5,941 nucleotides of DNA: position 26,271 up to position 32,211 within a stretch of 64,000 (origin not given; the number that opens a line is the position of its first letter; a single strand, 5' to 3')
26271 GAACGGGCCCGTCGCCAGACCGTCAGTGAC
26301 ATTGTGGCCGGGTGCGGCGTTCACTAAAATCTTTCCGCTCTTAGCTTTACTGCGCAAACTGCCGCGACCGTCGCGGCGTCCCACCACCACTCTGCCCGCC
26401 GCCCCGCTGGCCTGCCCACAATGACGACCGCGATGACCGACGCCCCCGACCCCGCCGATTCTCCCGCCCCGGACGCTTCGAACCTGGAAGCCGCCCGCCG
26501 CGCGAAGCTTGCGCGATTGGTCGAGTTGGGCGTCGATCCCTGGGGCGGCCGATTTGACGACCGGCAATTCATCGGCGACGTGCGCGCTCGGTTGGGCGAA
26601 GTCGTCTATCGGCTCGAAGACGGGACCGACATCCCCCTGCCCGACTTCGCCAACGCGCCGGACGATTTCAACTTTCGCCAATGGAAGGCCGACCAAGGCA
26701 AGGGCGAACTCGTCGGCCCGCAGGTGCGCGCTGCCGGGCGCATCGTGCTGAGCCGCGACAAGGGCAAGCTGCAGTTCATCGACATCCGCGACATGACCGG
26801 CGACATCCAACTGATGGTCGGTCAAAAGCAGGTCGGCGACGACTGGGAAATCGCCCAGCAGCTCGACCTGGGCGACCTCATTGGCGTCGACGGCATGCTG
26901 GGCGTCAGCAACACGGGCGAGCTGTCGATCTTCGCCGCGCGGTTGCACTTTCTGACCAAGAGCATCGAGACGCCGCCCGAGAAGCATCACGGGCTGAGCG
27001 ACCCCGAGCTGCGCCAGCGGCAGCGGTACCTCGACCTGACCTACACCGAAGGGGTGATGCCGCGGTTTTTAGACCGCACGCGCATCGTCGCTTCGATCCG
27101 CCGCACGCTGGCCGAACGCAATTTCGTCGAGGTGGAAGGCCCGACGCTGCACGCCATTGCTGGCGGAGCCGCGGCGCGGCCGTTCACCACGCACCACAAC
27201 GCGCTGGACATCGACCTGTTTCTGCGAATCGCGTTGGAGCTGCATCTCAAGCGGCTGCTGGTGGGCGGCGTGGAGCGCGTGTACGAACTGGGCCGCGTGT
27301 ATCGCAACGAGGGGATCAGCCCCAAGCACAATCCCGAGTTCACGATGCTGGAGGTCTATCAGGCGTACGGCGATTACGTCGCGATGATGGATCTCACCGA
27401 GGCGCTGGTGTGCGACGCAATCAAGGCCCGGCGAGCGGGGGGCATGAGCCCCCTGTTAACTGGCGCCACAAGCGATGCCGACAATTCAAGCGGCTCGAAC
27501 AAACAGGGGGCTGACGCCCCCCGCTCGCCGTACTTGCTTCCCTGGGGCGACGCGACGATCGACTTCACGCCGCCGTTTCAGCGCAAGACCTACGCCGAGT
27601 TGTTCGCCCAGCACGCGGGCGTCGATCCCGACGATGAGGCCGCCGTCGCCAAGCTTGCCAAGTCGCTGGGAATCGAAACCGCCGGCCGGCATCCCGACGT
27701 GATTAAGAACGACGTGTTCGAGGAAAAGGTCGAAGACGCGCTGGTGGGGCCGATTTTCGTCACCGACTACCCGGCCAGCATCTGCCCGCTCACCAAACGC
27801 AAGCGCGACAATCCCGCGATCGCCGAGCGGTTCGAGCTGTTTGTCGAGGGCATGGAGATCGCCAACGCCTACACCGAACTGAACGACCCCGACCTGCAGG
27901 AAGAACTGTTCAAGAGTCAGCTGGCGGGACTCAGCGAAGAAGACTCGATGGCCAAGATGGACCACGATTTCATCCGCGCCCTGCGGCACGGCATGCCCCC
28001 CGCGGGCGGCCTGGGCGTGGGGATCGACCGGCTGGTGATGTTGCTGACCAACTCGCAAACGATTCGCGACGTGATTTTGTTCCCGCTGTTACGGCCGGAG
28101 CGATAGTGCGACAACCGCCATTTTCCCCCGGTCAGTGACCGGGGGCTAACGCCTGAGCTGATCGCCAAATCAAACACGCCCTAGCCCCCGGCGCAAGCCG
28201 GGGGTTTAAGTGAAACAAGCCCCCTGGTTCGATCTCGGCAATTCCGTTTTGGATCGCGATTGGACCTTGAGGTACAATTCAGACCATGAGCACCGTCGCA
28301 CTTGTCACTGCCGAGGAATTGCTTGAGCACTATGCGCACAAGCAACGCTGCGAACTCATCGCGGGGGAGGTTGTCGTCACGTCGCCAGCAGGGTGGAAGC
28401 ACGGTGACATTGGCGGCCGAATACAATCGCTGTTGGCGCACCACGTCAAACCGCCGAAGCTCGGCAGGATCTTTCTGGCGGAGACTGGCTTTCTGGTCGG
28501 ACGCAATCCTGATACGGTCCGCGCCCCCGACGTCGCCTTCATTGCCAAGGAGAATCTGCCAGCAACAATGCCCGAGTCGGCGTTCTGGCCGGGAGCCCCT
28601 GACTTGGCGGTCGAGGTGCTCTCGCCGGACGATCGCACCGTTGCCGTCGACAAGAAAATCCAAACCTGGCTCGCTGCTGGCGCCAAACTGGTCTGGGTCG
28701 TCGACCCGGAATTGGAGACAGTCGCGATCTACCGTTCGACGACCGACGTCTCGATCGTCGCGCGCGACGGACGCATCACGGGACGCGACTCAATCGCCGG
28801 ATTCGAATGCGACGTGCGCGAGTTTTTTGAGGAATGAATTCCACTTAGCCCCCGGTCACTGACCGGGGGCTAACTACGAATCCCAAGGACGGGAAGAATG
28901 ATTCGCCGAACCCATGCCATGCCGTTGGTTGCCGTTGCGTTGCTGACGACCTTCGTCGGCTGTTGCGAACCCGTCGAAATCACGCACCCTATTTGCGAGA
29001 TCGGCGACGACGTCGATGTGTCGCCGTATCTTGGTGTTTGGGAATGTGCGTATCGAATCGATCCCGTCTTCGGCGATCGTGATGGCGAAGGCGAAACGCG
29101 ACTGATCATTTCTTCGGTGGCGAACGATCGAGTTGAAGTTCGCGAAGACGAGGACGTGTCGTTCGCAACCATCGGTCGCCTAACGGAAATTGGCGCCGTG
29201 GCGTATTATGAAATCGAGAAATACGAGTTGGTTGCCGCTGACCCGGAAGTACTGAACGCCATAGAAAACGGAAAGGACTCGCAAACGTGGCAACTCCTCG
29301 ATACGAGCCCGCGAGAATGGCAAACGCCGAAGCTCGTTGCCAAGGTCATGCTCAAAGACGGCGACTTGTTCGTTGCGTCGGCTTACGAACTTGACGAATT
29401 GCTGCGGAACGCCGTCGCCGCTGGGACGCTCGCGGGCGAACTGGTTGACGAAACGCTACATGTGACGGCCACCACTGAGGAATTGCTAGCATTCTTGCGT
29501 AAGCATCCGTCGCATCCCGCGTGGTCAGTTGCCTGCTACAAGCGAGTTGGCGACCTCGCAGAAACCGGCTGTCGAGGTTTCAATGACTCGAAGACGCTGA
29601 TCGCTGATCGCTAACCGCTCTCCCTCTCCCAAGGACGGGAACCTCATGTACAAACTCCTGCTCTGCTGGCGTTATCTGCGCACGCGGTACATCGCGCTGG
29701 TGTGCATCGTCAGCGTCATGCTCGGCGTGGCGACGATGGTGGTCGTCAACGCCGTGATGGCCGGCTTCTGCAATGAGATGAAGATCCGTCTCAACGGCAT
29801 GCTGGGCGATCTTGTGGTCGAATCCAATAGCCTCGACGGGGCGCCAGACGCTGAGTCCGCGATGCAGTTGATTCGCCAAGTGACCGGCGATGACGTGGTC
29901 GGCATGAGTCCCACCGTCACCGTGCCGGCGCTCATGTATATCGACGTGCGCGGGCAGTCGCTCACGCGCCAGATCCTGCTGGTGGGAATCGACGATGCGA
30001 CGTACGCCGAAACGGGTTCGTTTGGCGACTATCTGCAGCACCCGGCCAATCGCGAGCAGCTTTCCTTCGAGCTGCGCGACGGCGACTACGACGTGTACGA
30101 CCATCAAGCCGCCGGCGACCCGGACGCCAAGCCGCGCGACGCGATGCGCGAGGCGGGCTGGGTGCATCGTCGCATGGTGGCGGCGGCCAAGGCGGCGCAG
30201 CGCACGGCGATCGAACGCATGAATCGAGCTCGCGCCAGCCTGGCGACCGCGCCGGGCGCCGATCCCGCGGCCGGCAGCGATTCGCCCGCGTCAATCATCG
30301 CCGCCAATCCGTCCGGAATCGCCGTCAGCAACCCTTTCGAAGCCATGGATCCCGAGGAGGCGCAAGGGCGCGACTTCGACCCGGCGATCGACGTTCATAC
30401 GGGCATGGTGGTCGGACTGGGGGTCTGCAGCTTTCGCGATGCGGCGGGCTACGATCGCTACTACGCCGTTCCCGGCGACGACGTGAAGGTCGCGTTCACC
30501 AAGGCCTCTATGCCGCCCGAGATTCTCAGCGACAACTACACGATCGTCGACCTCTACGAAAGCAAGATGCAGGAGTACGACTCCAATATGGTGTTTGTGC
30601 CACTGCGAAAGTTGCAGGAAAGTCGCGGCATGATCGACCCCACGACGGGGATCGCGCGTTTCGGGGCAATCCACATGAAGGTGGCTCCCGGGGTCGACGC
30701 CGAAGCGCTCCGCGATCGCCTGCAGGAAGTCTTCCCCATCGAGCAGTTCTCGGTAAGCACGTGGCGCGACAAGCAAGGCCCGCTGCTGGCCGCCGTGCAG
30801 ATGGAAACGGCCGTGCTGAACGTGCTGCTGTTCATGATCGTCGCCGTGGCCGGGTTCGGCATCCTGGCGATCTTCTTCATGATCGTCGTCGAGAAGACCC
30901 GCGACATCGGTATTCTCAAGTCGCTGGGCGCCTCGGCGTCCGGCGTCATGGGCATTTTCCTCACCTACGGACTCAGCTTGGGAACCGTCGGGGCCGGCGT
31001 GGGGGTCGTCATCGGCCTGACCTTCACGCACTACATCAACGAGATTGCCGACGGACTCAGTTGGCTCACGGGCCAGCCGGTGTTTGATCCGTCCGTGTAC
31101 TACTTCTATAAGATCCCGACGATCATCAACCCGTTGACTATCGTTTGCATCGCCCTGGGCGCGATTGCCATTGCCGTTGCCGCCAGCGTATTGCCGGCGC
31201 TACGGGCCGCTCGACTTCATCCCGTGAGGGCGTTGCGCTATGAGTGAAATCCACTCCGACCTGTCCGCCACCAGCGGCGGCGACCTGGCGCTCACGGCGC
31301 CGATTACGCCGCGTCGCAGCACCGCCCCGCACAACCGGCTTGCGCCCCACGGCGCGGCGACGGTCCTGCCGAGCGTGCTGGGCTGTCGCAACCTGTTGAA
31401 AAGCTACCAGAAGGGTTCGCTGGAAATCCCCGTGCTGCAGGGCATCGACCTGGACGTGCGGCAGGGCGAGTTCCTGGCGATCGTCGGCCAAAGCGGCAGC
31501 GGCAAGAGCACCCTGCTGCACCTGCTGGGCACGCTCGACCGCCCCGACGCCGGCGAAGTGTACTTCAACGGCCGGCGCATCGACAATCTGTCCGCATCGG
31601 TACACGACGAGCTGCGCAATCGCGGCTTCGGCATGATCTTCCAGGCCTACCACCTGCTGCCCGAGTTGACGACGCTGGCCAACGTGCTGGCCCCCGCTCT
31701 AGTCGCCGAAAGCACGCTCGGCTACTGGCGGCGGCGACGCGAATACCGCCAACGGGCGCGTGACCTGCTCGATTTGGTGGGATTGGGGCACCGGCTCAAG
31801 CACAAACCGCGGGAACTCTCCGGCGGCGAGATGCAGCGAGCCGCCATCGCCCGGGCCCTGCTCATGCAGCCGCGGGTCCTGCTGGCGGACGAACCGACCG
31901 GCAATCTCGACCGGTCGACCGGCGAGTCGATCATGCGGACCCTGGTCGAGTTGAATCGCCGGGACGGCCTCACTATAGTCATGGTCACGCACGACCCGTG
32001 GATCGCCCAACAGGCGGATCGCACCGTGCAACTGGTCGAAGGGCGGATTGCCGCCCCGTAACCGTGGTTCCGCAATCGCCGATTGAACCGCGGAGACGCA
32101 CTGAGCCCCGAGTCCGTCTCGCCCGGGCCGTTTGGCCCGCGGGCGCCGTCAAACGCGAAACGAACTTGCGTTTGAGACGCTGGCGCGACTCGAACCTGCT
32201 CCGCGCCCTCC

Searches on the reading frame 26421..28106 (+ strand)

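Call 20: search_protein_families(library=pfam, proteins=[window:26421-28106:+], max_evalue=0.001)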
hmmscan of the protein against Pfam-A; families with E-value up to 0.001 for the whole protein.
window:26421-28106:+ (561 aa): 3 families
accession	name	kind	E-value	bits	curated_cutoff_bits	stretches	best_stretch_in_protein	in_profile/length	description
PF00152.25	tRNA-synt_2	-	1.2e-84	284.5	25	1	195-556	2-306/308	tRNA synthetases class II (D, K and N)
PF01336.31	tRNA_anti-codon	-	1.1e-12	48.1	27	1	102-175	1-72/75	OB-fold nucleic acid binding domain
PF01409.25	tRNA-synt_2d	-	0.00033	20.7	19.8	0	287-326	105-143/246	tRNA synthetases class II core domain (F)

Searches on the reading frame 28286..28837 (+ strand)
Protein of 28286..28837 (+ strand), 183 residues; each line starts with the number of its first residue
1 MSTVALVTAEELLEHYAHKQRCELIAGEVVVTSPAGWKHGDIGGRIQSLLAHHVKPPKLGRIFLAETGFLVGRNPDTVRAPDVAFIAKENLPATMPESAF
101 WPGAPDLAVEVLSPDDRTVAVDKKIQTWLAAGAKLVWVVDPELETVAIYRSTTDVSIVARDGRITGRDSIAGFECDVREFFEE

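Call 20: search_protein_families(library=pfam, proteins=[window:28286-28837:+], max_evalue=0.001)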
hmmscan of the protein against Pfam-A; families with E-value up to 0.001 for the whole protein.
window:28286-28837:+ (183 aa): 1 family
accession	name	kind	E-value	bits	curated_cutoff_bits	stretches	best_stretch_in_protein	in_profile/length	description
PF05685.18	Uma2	-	1e-32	113.4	27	1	10-177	2-171/172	Putative restriction endonuclease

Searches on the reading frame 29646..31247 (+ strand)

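Call 20: search_protein_families(library=pfam, proteins=[window:29646-31247:+], max_evalue=0.001)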
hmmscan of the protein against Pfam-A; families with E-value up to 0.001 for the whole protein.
window:29646-31247:+ (533 aa): 2 families
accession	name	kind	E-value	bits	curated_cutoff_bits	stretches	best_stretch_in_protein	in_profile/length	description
PF02687.27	FtsX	-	5.2e-17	62.5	25.5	1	393-526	2-120/120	FtsX-like permease C-terminal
PF12704.14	MacB_PCD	-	1.6e-08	35.5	27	1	221-361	87-206/207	MacB-like periplasmic core domain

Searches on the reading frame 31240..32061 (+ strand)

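Call 6: search_protein_families(library=pfam, proteins=[window:31240-32061:+], max_evalue=0.01)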
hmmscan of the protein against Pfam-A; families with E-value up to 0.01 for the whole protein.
window:31240-32061:+ (273 aa): 7 families
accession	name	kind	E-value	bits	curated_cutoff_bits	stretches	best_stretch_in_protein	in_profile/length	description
PF00005.33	ABC_tran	-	4.4e-34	118.5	25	1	66-220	1-136/137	ABC transporter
PF13304.12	AAA_21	-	3.4e-07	31.1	27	0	78-113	1-39/304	AAA domain, putative AbiEii toxin, Type IV TA system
PF13401.12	AAA_22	-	1.5e-05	25.8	27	1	75-250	4-122/130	AAA domain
PF13555.12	AAA_29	-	0.00023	21.3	27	1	71-94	17-40/61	P-loop containing region of AAA domain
PF13191.12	AAA_16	-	0.00065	20.7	32.6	1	73-165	19-96/167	AAA ATPase domain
PF02463.25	SMC_N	-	0.00067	19.6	40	0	76-93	24-41/220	RecF/RecN/SMC N terminal domain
PF20703.3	nSTAND1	-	0.0062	16.7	27.1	0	73-94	30-51/379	Novel STAND NTPase 1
